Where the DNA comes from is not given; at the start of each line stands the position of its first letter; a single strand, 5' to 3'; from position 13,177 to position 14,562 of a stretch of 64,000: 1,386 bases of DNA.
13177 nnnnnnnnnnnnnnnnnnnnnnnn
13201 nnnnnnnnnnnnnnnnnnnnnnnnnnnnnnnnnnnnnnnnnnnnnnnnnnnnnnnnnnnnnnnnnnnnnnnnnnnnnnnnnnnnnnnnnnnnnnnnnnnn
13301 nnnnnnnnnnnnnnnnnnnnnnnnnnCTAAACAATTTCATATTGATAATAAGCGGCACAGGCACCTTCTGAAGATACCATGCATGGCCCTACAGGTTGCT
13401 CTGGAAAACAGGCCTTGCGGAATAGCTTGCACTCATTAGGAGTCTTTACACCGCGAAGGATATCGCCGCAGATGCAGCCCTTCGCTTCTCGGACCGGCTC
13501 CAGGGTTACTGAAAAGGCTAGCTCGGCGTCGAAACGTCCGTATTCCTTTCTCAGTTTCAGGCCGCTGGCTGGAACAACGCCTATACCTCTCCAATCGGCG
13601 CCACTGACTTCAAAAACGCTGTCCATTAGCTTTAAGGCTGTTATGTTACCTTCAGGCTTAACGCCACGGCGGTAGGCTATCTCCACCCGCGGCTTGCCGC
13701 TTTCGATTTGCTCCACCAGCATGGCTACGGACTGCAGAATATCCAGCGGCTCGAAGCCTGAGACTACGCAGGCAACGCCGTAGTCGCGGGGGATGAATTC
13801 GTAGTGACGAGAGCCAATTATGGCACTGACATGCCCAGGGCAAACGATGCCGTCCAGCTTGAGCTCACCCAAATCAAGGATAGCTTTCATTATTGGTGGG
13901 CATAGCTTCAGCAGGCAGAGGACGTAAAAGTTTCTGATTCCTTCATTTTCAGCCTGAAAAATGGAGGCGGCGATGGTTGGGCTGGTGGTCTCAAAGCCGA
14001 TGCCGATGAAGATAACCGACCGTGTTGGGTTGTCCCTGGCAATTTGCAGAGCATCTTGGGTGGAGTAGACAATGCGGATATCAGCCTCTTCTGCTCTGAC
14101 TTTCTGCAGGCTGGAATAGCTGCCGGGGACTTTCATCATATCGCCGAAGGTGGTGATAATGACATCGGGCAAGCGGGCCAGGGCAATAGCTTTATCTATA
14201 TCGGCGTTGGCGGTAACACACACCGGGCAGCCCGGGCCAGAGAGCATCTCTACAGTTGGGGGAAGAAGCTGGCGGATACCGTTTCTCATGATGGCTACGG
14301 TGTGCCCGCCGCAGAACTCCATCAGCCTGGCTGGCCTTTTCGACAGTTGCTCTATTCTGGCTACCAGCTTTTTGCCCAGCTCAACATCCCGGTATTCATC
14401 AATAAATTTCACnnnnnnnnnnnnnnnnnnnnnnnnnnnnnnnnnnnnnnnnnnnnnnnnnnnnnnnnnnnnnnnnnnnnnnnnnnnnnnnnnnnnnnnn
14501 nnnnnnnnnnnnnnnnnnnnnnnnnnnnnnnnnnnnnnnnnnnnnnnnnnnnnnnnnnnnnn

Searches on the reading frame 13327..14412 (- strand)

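Call 28: search_protein_families(library=pfam, max_evalue=1e-8, proteins=[window:13327-14412:-])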
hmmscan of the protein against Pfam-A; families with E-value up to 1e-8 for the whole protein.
window:13327-14412:- (361 aa): 1 family
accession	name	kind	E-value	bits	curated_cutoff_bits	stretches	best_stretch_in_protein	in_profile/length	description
PF01924.21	HypD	-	7.3e-152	505.9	25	1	14-359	4-351/351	Hydrogenase formation hypA family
